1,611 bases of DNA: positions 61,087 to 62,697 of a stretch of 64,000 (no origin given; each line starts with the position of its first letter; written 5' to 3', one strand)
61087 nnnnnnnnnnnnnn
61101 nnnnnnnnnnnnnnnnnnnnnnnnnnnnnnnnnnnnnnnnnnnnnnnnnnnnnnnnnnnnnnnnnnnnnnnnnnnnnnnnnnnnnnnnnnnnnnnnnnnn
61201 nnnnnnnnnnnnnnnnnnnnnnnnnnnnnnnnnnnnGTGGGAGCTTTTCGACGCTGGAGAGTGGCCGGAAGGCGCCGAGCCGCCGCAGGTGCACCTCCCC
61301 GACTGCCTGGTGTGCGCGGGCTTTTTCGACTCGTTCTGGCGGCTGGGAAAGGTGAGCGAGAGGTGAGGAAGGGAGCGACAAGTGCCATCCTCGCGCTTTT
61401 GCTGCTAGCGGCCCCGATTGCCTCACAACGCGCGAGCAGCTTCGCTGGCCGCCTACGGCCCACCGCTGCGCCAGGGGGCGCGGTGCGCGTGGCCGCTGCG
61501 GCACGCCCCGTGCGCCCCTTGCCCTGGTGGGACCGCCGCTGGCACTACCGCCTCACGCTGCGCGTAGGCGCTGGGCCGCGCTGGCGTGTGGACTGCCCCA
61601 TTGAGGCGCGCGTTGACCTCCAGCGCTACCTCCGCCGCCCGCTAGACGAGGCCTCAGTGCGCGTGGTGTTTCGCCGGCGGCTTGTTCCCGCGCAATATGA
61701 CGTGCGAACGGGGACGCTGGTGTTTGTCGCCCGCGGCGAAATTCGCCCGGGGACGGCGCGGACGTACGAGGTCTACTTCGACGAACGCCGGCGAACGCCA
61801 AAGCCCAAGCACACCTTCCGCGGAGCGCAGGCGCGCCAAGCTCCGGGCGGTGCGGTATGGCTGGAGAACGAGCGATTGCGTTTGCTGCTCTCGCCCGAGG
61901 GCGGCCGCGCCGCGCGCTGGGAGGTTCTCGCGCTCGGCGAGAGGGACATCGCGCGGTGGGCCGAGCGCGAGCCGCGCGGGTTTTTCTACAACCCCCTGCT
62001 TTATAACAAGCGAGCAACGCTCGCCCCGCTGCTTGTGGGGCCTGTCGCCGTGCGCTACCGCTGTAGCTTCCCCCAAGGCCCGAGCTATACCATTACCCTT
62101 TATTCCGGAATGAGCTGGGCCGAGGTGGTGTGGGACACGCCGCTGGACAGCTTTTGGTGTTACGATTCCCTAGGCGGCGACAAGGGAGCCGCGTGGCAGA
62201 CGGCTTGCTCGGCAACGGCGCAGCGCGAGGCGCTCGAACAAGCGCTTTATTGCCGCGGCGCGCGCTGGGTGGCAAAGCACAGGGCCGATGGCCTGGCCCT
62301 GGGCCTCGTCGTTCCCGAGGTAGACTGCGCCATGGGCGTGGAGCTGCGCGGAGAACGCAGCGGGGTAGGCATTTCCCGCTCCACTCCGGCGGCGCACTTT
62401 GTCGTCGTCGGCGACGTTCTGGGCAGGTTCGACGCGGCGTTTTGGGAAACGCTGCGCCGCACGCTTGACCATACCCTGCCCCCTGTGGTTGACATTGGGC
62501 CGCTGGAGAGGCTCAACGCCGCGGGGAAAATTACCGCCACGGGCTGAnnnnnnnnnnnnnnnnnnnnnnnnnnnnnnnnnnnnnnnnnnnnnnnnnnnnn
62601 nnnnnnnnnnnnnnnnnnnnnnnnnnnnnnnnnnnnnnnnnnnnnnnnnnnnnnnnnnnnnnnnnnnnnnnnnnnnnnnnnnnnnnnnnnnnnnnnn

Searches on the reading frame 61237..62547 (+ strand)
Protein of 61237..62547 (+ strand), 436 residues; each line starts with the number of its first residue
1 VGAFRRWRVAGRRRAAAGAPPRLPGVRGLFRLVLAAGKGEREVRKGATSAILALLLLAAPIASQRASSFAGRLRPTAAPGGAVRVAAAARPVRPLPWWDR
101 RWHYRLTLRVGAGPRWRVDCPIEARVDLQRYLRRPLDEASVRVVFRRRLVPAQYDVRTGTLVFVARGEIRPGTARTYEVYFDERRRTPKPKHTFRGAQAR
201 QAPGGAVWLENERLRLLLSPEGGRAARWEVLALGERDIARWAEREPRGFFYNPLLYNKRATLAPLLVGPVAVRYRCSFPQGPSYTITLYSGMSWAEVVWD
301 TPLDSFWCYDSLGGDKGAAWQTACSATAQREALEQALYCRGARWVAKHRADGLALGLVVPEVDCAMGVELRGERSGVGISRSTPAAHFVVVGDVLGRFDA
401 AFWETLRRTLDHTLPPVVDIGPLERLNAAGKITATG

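Call 9: search_protein_families(library=pfam, proteins=[window:61237-62547:+], max_evalue=0.001)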
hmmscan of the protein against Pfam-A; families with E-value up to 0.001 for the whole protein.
window:61237-62547:+ (436 aa): 0 families

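Call 81: search_protein_families(library=pfam, proteins=[window:61363-62547:+], max_evalue=0.1)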
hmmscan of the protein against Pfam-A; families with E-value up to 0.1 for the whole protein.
window:61363-62547:+ (394 aa): 1 family
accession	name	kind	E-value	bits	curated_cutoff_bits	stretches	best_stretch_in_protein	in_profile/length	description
PF25077.1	DUF7800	-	0.042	14.4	27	1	111-153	43-85/89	Domain of unknown function (DUF7800)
